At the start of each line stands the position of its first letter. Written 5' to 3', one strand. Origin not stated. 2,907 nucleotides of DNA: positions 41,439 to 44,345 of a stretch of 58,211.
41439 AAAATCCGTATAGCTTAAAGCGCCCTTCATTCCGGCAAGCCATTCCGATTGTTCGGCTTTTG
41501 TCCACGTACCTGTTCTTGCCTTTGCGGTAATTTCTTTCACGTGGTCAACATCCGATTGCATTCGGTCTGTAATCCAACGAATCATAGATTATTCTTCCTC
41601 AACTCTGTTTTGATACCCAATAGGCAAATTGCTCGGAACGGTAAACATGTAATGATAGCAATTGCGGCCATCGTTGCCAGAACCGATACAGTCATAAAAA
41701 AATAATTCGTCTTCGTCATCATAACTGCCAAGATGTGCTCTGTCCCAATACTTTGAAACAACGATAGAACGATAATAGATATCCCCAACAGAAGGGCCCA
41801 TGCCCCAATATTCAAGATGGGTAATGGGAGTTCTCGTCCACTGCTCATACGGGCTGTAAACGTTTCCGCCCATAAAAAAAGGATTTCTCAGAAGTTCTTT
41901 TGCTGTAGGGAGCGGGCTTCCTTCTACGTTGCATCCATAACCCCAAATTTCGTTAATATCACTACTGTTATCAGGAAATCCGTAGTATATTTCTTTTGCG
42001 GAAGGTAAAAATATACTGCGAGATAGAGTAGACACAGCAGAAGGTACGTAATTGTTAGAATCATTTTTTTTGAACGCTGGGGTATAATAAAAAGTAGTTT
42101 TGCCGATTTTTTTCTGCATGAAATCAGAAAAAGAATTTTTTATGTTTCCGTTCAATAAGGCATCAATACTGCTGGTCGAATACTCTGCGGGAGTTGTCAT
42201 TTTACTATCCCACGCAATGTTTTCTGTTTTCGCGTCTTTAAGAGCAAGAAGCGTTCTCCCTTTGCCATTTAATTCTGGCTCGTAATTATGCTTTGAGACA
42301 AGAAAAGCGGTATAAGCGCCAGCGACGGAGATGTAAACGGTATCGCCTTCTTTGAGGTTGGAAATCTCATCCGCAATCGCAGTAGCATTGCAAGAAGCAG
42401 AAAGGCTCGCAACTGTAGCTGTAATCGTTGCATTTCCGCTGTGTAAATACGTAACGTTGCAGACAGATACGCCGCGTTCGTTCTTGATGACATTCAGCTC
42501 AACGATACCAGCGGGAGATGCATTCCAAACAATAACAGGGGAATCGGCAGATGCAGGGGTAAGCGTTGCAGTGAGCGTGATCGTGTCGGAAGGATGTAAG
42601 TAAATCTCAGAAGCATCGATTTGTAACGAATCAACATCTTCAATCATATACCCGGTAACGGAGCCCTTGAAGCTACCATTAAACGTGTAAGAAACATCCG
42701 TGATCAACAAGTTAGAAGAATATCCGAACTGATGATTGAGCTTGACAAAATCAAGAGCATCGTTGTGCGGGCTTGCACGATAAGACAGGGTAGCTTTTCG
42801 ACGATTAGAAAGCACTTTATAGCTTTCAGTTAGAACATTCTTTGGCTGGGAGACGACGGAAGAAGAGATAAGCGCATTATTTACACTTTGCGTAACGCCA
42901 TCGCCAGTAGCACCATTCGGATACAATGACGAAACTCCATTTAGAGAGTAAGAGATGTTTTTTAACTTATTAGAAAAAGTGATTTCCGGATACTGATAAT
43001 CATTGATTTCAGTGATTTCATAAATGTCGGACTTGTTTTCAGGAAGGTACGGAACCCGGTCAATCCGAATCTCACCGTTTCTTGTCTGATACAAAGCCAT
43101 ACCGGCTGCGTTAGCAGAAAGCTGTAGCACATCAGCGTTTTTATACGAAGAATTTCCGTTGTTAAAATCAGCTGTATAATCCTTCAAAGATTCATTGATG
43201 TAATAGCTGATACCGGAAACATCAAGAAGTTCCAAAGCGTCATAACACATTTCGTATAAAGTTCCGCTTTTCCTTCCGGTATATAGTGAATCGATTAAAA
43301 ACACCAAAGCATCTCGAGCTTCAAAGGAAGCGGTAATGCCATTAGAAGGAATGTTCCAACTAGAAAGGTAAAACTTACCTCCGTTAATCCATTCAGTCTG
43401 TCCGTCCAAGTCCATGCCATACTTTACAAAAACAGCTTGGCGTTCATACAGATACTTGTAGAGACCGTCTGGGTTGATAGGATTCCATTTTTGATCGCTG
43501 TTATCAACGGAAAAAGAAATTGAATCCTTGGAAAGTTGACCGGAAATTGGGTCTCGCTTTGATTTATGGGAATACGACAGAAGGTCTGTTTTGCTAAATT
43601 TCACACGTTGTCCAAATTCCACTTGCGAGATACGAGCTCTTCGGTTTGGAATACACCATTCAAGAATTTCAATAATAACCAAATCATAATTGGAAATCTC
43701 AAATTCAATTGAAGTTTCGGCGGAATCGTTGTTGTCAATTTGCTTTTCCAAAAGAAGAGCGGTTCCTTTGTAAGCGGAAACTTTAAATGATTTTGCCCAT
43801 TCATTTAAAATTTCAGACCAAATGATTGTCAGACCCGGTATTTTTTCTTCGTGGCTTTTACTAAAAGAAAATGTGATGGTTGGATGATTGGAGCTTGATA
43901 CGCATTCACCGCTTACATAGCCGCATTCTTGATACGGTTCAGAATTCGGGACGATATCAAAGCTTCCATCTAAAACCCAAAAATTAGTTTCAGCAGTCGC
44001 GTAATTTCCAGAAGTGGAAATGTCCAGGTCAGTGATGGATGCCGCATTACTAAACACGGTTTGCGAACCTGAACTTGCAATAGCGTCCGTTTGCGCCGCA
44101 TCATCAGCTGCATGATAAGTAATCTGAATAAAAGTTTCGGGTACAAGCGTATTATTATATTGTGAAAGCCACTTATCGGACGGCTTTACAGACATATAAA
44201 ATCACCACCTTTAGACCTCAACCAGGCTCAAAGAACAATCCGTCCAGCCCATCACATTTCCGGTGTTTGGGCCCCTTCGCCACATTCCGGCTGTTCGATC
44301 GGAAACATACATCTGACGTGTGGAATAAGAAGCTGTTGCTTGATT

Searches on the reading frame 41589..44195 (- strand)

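Call 75: search_protein_families(library=phrogs, proteins=[window:41589-44195:-], max_evalue=0.00001)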
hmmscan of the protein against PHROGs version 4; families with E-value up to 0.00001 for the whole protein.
window:41589-44195:- (868 aa): 1 family
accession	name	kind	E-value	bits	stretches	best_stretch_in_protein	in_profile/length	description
phrog_13879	-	unknown function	9.8e-71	239.7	1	21-514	19-542/571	-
